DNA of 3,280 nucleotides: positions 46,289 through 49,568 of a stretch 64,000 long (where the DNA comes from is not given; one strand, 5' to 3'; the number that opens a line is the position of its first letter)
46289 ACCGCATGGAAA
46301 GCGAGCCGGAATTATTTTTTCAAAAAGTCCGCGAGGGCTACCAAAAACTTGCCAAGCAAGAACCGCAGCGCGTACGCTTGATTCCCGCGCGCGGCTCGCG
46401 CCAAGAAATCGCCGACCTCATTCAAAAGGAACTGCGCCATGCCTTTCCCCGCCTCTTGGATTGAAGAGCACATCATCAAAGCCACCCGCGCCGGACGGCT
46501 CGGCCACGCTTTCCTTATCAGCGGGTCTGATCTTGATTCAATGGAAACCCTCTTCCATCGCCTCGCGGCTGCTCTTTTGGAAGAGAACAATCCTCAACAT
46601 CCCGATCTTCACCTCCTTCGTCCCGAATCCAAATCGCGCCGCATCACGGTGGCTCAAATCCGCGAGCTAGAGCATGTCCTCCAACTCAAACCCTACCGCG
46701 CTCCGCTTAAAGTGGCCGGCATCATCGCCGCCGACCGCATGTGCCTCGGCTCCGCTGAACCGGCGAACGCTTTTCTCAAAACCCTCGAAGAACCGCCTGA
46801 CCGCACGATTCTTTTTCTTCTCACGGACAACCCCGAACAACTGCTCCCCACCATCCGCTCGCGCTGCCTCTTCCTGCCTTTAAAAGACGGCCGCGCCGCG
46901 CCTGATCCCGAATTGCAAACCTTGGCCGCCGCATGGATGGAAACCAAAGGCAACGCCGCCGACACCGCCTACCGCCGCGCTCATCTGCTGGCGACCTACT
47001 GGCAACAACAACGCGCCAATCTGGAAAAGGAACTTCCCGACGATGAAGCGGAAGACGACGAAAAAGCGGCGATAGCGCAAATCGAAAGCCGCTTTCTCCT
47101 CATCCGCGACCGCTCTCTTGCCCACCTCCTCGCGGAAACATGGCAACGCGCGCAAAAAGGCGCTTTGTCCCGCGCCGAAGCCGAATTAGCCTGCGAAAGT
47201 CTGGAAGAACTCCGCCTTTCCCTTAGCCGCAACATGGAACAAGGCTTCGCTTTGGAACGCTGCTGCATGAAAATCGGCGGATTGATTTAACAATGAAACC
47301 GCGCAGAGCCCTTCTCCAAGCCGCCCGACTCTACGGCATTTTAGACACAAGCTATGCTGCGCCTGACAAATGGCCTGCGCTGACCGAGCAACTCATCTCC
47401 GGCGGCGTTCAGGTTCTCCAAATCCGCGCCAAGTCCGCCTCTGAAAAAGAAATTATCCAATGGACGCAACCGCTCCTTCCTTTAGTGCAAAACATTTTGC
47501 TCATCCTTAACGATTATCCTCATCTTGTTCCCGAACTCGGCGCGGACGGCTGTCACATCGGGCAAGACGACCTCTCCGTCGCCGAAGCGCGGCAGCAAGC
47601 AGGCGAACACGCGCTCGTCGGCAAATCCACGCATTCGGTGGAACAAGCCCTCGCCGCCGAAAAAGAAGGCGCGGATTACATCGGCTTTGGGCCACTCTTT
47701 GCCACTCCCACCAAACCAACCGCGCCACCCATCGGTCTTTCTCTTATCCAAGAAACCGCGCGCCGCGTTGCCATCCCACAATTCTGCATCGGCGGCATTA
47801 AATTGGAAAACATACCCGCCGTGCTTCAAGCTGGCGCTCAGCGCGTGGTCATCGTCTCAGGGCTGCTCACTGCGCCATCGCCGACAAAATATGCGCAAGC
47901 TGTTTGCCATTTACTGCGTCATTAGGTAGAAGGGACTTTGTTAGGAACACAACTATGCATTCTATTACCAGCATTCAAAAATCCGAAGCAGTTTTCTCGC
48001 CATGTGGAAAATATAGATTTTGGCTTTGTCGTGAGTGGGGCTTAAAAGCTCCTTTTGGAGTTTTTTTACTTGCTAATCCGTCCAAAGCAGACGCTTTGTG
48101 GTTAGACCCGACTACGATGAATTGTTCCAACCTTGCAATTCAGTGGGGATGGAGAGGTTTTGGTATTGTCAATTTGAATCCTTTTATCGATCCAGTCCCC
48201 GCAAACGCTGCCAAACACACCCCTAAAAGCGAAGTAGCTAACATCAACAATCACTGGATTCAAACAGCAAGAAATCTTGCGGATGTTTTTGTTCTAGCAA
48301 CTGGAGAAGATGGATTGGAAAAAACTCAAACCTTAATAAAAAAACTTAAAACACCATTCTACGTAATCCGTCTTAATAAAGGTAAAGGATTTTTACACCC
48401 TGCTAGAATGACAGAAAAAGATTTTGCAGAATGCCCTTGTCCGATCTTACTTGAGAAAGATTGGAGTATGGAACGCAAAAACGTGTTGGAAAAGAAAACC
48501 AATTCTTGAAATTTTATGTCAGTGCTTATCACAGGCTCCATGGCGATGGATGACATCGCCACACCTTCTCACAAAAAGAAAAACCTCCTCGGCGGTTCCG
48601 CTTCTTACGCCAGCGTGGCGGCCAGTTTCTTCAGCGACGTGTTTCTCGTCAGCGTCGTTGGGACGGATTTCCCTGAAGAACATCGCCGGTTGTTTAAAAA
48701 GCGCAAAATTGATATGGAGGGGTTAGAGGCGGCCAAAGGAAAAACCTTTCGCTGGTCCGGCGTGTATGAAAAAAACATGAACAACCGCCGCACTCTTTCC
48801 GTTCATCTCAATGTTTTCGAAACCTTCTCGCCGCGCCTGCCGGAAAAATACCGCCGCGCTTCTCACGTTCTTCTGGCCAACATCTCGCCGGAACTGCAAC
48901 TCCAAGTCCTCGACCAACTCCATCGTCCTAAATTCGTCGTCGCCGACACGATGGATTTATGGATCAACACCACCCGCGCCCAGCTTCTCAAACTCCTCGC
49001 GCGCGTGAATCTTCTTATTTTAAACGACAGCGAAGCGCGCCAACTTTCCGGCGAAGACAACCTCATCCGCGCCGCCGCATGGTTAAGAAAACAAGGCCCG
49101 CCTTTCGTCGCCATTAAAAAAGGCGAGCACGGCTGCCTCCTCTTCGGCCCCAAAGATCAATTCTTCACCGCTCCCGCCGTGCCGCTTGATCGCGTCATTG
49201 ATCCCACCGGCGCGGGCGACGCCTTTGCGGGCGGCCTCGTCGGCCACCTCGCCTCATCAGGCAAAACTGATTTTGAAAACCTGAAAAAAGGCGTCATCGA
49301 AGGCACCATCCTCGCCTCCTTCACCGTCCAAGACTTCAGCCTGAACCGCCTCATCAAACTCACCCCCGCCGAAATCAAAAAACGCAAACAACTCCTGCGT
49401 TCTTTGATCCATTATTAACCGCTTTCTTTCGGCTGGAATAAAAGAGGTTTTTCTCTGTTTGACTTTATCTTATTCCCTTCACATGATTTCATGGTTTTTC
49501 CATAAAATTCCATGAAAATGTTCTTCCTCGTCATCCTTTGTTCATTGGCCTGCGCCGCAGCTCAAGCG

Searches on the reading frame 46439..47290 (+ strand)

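Call 78: search_protein_families(library=pfam, proteins=[window:46439-47290:+], max_evalue=0.00001)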
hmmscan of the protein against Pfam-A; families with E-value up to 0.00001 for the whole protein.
window:46439-47290:+ (283 aa): 1 family
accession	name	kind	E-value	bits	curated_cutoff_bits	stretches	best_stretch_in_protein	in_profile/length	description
PF13177.12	DNA_pol3_delta2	-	1.1e-28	100.6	27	1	10-149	7-158/161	DNA polymerase III, delta subunit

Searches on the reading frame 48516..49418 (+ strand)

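Call 78: search_protein_families(library=pfam, proteins=[window:48516-49418:+], max_evalue=0.00001)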
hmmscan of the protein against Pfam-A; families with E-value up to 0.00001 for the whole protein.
window:48516-49418:+ (300 aa): 1 family
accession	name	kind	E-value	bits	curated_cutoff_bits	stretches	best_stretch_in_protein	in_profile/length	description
PF00294.29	PfkB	-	1.4e-28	100.6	25.8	1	20-275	31-294/302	pfkB family carbohydrate kinase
